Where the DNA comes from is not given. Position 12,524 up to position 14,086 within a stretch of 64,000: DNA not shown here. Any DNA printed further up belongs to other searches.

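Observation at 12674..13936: GT2 with a coiled-coil tail encoded by in-frame 21-bp tandem repeats (one heptad per unit)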

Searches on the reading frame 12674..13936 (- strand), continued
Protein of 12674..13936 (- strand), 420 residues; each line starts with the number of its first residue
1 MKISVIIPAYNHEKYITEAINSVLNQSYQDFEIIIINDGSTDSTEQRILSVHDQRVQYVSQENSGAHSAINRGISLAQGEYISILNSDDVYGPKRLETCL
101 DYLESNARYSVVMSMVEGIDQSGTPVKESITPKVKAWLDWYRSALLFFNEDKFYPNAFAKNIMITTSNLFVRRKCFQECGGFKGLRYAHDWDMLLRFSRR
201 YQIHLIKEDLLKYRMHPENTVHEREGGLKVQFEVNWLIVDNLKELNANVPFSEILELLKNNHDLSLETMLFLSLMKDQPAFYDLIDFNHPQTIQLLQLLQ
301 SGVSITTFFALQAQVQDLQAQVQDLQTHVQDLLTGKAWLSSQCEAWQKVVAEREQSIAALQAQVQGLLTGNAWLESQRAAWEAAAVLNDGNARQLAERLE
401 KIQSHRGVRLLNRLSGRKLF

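Call 21: find_related_loci(query=window:12674-13936:-, collection=metagenome_contigs, flank=10000)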
Query window:12674-13936:- (420 aa) in metagenome_contigs; peptide patterns used: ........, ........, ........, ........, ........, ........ (x = any residue, [..] = any of these).
600 stretches matched a pattern (row limit reached: there are more); 516 encode a relative of the query (tblastn E <= 1e-3); the best 80 are kept; 80 distinct loci.
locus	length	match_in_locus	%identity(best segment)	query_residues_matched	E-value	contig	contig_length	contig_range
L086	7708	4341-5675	76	1-420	0e+0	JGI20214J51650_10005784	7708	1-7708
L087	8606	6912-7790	80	1-293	1e-163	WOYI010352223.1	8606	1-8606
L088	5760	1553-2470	53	1-305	5e-107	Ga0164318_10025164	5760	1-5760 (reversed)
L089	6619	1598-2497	53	1-300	3e-104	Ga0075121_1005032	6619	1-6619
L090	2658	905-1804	53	1-300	4e-108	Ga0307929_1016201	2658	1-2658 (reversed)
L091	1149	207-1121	49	1-305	1e-108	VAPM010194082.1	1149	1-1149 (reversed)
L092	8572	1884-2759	52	1-292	2e-98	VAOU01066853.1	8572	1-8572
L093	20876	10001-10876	52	1-292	2e-98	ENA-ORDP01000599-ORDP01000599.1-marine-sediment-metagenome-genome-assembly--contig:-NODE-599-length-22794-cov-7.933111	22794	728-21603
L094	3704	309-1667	32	2-420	2e-64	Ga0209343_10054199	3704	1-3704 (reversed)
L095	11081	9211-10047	40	2-276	2e-56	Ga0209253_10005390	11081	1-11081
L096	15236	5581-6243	48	2-223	3e-55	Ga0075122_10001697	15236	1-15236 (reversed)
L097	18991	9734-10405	43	2-225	2e-54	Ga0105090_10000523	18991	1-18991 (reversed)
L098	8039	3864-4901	34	2-383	2e-51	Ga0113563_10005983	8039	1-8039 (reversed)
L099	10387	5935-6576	41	2-223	1e-50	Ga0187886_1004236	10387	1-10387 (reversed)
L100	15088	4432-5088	44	2-221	2e-50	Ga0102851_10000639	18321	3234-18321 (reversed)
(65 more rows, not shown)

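Call 22: search_solved_structures(query=window:12674-13936:-, max_evalue=0.001)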
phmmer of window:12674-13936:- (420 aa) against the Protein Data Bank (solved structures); distinct sequences matched with E-value up to 0.001: 29.
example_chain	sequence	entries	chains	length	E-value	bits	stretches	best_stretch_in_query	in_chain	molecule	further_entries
2z87_A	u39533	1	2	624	3.5e-30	108.3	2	3-127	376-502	Chondroitin synthase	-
2z86_A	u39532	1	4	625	3.5e-30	108.3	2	3-127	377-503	Chondroitin synthase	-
6p61_A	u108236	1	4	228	1.8e-19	73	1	3-112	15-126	Glycosyltransferase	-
5hea_A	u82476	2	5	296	6.1e-19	71.3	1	3-98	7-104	Putative glycosyltransferase (GalT1)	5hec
1h7l_A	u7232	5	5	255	3.7e-15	58.8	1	2-135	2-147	SPORE COAT POLYSACCHARIDE BIOSYNTHESIS PROTEIN SPSA | PROTEIN (SPORE COAT POLYSACCHARIDE BIOSYNTHESIS PROTEIN SPSA)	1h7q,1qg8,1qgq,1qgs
5tze_C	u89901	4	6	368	4.7e-15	58.5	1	1-133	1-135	Glycosyl transferase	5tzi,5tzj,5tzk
9omm_A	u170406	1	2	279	6.8e-15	58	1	3-104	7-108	Glycosyltransferase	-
9omh_A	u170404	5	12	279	6.8e-15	58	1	3-104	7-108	Glycosyltransferase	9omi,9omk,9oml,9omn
9omj_A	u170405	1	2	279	6.8e-15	58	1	3-104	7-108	Glycosyltransferase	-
5tz8_A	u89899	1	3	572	1.2e-14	57.2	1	1-133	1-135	Glycosyl transferase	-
3bcv_A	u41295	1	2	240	4.1e-13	52.1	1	2-103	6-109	Putative glycosyltransferase protein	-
9jma_A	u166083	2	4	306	5.5e-13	51.7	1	1-142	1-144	GalNAc(5)-diNAcBac-PP-undecaprenol beta-1,3-glucosyltransferase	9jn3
8vh7_A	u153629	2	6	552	3.7e-12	49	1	3-108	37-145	Heparosan synthase B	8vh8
8viw_A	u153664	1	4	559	3.9e-12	48.9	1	3-108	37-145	Heparosan synthase B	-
6h1j_A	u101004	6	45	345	1.3e-11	47.2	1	2-130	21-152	Probable ss-1,3-N-acetylglucosaminyltransferase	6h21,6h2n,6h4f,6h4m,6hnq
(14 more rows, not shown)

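Call 24: find_encoding_contigs(protein=P0011, flank=10000, max_places=1)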
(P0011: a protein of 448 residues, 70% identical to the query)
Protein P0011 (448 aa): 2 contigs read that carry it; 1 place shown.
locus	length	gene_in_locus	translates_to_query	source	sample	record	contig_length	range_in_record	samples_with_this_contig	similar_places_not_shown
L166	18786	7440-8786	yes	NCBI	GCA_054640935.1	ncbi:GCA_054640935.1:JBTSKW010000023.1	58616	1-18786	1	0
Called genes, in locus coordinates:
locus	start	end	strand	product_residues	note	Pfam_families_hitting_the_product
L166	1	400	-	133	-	PF14534:DUF4440 (weak)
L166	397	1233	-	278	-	-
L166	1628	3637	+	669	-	PF13414:TPR_11, PF13432:TPR_16, PF13424:TPR_12, PF13414:TPR_11, PF13432:TPR_16, PF14559:TPR_19, PF13414:TPR_11, PF13432:TPR_16, +22 more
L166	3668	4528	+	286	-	PF01061:ABC2_membrane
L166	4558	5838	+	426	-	PF00005:ABC_tran, PF14524:Wzt_C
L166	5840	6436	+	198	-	PF08241:Methyltransf_11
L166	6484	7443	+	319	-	PF13578:Methyltransf_24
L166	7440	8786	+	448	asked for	PF00535:Glycos_transf_2, PF10111:Glyco_tranf_2_2, PF13641:Glyco_tranf_2_3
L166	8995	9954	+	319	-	PF13489:Methyltransf_23, PF08241:Methyltransf_11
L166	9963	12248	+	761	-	PF00535:Glycos_transf_2, PF10111:Glyco_tranf_2_2 (weak), PF13641:Glyco_tranf_2_3, PF13632:Glyco_trans_2_3 (weak), PF13439:Glyco_transf_4, PF00534:Glycos_transf_1, PF13524:Glyco_trans_1_2 (weak), PF13692:Glyco_trans_1_4, +1 more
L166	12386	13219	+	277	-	PF04055:Radical_SAM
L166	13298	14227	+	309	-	PF01073:3Beta_HSD, PF01370:Epimerase, PF02719:Polysacc_synt_2, PF04321:RmlD_sub_bind, PF05368:NmrA, PF13460:NAD_binding_10, PF16363:GDP_Man_Dehyd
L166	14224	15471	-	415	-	PF13579:Glyco_trans_4_4 (weak), PF13439:Glyco_transf_4, PF00534:Glycos_transf_1, PF13692:Glyco_trans_1_4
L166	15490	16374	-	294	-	PF00535:Glycos_transf_2, PF10111:Glyco_tranf_2_2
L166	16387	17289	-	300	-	PF00535:Glycos_transf_2, PF10111:Glyco_tranf_2_2, PF13641:Glyco_tranf_2_3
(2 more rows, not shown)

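Call 25: find_encoding_contigs(protein=P0014, flank=10000, max_places=1)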
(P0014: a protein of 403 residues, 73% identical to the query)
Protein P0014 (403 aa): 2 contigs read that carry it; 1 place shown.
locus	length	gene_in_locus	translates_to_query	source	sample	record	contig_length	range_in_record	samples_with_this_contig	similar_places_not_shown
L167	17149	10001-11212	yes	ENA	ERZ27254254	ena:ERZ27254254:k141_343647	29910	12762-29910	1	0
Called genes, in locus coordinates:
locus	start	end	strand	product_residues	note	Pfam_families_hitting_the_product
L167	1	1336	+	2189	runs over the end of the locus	PF00535:Glycos_transf_2, PF10111:Glyco_tranf_2_2, PF00534:Glycos_transf_1, PF13692:Glyco_trans_1_4, PF00535:Glycos_transf_2, PF10111:Glyco_tranf_2_2, PF13641:Glyco_tranf_2_3, PF00534:Glycos_transf_1, +2 more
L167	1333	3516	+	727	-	-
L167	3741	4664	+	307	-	PF01073:3Beta_HSD, PF01370:Epimerase, PF02719:Polysacc_synt_2, PF04321:RmlD_sub_bind (weak), PF07993:NAD_binding_4 (faint), PF13460:NAD_binding_10, PF16363:GDP_Man_Dehyd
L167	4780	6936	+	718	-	-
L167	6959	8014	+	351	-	PF01370:Epimerase, PF02719:Polysacc_synt_2, PF04321:RmlD_sub_bind, PF16363:GDP_Man_Dehyd, PF07993:NAD_binding_4 (weak)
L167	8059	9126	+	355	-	PF01073:3Beta_HSD, PF01370:Epimerase, PF02719:Polysacc_synt_2 (faint), PF04321:RmlD_sub_bind (faint), PF07993:NAD_binding_4, PF16363:GDP_Man_Dehyd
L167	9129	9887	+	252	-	PF00535:Glycos_transf_2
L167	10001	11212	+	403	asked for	PF00535:Glycos_transf_2, PF10111:Glyco_tranf_2_2, PF13641:Glyco_tranf_2_3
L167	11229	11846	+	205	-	PF13606:Ank_3 (faint), PF24521:Ank_KRIT1 (faint), PF12796:Ank_2, PF13637:Ank_4, PF00023:Ank (weak), PF13637:Ank_4, PF13857:Ank_5 (weak), PF12796:Ank_2 (weak)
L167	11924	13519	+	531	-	PF14264:Glucos_trans_II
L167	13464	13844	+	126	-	PF12796:Ank_2 (weak), PF13857:Ank_5 (faint), PF00023:Ank (faint), PF13637:Ank_4 (weak)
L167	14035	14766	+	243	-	PF00535:Glycos_transf_2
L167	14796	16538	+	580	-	-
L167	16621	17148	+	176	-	?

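Call 26: find_encoding_contigs(protein=P0015, flank=10000, max_places=1)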
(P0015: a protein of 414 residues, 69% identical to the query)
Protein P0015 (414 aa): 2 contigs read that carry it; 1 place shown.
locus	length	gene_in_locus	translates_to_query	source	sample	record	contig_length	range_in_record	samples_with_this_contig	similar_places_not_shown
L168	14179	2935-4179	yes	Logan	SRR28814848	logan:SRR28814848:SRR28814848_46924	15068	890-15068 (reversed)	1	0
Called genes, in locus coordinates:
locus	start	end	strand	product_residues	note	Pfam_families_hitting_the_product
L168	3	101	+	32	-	?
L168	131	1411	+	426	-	PF00005:ABC_tran, PF14524:Wzt_C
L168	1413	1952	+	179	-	PF08241:Methyltransf_11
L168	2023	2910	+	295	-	PF13578:Methyltransf_24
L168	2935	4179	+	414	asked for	PF00535:Glycos_transf_2, PF10111:Glyco_tranf_2_2, PF13641:Glyco_tranf_2_3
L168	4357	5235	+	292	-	PF08003:Methyltransf_9, PF13489:Methyltransf_23, PF13847:Methyltransf_31 (weak)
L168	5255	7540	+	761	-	PF00535:Glycos_transf_2, PF10111:Glyco_tranf_2_2, PF13641:Glyco_tranf_2_3, PF13632:Glyco_trans_2_3 (faint), PF13439:Glyco_transf_4, PF00534:Glycos_transf_1, PF13524:Glyco_trans_1_2 (weak), PF13692:Glyco_trans_1_4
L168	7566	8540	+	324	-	PF04055:Radical_SAM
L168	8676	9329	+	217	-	PF04989:RMNT_CmcI, PF13578:Methyltransf_24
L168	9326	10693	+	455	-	PF13439:Glyco_transf_4, PF13579:Glyco_trans_4_4 (weak), PF00534:Glycos_transf_1, PF13692:Glyco_trans_1_4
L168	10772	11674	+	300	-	PF01073:3Beta_HSD, PF01370:Epimerase, PF02719:Polysacc_synt_2 (weak), PF05368:NmrA (weak), PF13460:NAD_binding_10, PF16363:GDP_Man_Dehyd, PF04321:RmlD_sub_bind (weak)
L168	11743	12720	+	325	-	PF00535:Glycos_transf_2, PF10111:Glyco_tranf_2_2 (faint), PF13641:Glyco_tranf_2_3, PF13632:Glyco_trans_2_3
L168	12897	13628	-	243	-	PF10411:DsbC_N, PF13098:Thioredoxin_2, PF13462:Thioredoxin_4 (faint)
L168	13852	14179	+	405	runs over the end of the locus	?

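Call 27: find_encoding_contigs(protein=P0021, flank=10000, max_places=1)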
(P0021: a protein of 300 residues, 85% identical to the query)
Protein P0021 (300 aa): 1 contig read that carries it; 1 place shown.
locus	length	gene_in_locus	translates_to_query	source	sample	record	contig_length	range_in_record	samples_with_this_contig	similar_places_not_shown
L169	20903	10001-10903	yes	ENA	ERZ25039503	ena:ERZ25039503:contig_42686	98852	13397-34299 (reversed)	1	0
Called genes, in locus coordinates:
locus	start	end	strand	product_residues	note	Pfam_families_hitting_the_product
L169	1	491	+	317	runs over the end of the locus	PF20706:GT4-conflict, PF13439:Glyco_transf_4, PF13579:Glyco_trans_4_4, PF00534:Glycos_transf_1, PF13692:Glyco_trans_1_4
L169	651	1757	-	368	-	PF00534:Glycos_transf_1, PF13692:Glyco_trans_1_4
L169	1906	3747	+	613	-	PF10111:Glyco_tranf_2_2 (faint), PF00535:Glycos_transf_2, PF13641:Glyco_tranf_2_3, PF13712:Glyco_tranf_2_5 (weak)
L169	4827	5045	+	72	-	-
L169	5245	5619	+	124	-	-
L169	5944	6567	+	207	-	PF01061:ABC2_membrane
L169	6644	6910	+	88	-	PF00005:ABC_tran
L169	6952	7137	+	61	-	-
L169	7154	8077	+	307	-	PF14524:Wzt_C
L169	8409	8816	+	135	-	-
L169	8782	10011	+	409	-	-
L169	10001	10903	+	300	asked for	PF00535:Glycos_transf_2, PF10111:Glyco_tranf_2_2, PF13641:Glyco_tranf_2_3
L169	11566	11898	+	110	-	-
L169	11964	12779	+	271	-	PF08323:Glyco_transf_5 (weak), PF13439:Glyco_transf_4, PF13579:Glyco_trans_4_4 (weak)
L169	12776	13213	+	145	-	PF00534:Glycos_transf_1, PF13692:Glyco_trans_1_4, PF13524:Glyco_trans_1_2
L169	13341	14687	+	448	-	PF13439:Glyco_transf_4, PF00534:Glycos_transf_1, PF13692:Glyco_trans_1_4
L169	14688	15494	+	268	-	PF01073:3Beta_HSD, PF01370:Epimerase, PF02719:Polysacc_synt_2, PF04321:RmlD_sub_bind, PF07993:NAD_binding_4 (faint), PF13460:NAD_binding_10, PF16363:GDP_Man_Dehyd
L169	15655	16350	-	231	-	PF00535:Glycos_transf_2, PF10111:Glyco_tranf_2_2, PF13641:Glyco_tranf_2_3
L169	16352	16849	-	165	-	-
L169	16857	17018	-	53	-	-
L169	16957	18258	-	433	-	-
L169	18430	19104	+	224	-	PF00535:Glycos_transf_2, PF13641:Glyco_tranf_2_3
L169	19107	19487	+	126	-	PF10066:DUF2304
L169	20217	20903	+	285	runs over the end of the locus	-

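Call 42: find_encoding_contigs(protein=P0005, flank=10000, max_places=1)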
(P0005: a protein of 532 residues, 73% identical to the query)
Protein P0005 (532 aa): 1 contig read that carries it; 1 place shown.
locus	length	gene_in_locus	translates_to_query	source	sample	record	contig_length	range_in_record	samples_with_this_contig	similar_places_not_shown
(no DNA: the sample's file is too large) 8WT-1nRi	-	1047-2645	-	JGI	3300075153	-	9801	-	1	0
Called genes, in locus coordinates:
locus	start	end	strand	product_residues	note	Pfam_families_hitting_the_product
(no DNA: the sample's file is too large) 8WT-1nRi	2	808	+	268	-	?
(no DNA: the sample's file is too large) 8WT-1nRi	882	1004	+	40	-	-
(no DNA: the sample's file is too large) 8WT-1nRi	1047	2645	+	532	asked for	PF00535:Glycos_transf_2, PF10111:Glyco_tranf_2_2, PF13641:Glyco_tranf_2_3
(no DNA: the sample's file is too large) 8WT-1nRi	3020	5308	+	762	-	PF00535:Glycos_transf_2, PF10111:Glyco_tranf_2_2, PF13641:Glyco_tranf_2_3, PF13439:Glyco_transf_4, PF00534:Glycos_transf_1, PF13692:Glyco_trans_1_4, PF13524:Glyco_trans_1_2 (weak)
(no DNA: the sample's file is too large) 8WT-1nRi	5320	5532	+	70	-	-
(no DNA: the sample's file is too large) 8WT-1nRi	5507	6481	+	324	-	PF04055:Radical_SAM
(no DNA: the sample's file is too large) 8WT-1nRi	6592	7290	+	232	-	PF04989:RMNT_CmcI, PF13578:Methyltransf_24 (weak)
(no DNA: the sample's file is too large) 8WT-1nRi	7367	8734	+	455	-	PF13439:Glyco_transf_4, PF13579:Glyco_trans_4_4 (faint), PF00534:Glycos_transf_1, PF13692:Glyco_trans_1_4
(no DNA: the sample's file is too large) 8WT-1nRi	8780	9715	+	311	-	PF01073:3Beta_HSD, PF01370:Epimerase, PF02719:Polysacc_synt_2, PF04321:RmlD_sub_bind, PF05368:NmrA, PF13460:NAD_binding_10, PF16363:GDP_Man_Dehyd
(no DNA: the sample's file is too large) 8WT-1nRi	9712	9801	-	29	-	?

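Call 44: find_encoding_contigs(protein=P0016, flank=10000, max_places=1)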
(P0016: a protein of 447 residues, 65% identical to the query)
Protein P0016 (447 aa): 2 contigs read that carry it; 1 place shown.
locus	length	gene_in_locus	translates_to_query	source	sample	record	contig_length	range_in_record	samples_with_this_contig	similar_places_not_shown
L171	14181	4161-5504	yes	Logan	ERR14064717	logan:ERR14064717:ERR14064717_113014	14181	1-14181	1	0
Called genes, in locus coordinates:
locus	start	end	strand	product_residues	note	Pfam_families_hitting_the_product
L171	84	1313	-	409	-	PF00005:ABC_tran, PF14524:Wzt_C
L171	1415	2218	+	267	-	PF01061:ABC2_membrane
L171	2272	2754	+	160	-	-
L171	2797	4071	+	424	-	PF27241:CLIP1 (faint)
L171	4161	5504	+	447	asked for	PF00535:Glycos_transf_2, PF10111:Glyco_tranf_2_2, PF13641:Glyco_tranf_2_3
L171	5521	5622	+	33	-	-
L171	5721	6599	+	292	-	PF08003:Methyltransf_9, PF13489:Methyltransf_23, PF13847:Methyltransf_31 (weak), PF08242:Methyltransf_12 (weak)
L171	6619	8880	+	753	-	PF00535:Glycos_transf_2, PF10111:Glyco_tranf_2_2, PF13641:Glyco_tranf_2_3 (weak), PF13632:Glyco_trans_2_3 (faint), PF13439:Glyco_transf_4, PF00534:Glycos_transf_1, PF13692:Glyco_trans_1_4, PF13524:Glyco_trans_1_2 (weak)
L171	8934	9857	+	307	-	PF01073:3Beta_HSD, PF01370:Epimerase, PF02719:Polysacc_synt_2, PF04321:RmlD_sub_bind, PF05368:NmrA (weak), PF13460:NAD_binding_10, PF16363:GDP_Man_Dehyd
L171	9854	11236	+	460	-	PF13439:Glyco_transf_4, PF13579:Glyco_trans_4_4 (weak), PF00534:Glycos_transf_1, PF13692:Glyco_trans_1_4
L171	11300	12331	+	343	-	PF00535:Glycos_transf_2, PF10111:Glyco_tranf_2_2 (faint), PF13641:Glyco_tranf_2_3, PF13632:Glyco_trans_2_3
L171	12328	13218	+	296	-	PF13641:Glyco_tranf_2_3, PF00535:Glycos_transf_2, PF10111:Glyco_tranf_2_2 (faint), PF13712:Glyco_tranf_2_5, PF13632:Glyco_trans_2_3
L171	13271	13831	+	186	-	PF02397:Bac_transf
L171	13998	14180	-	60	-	?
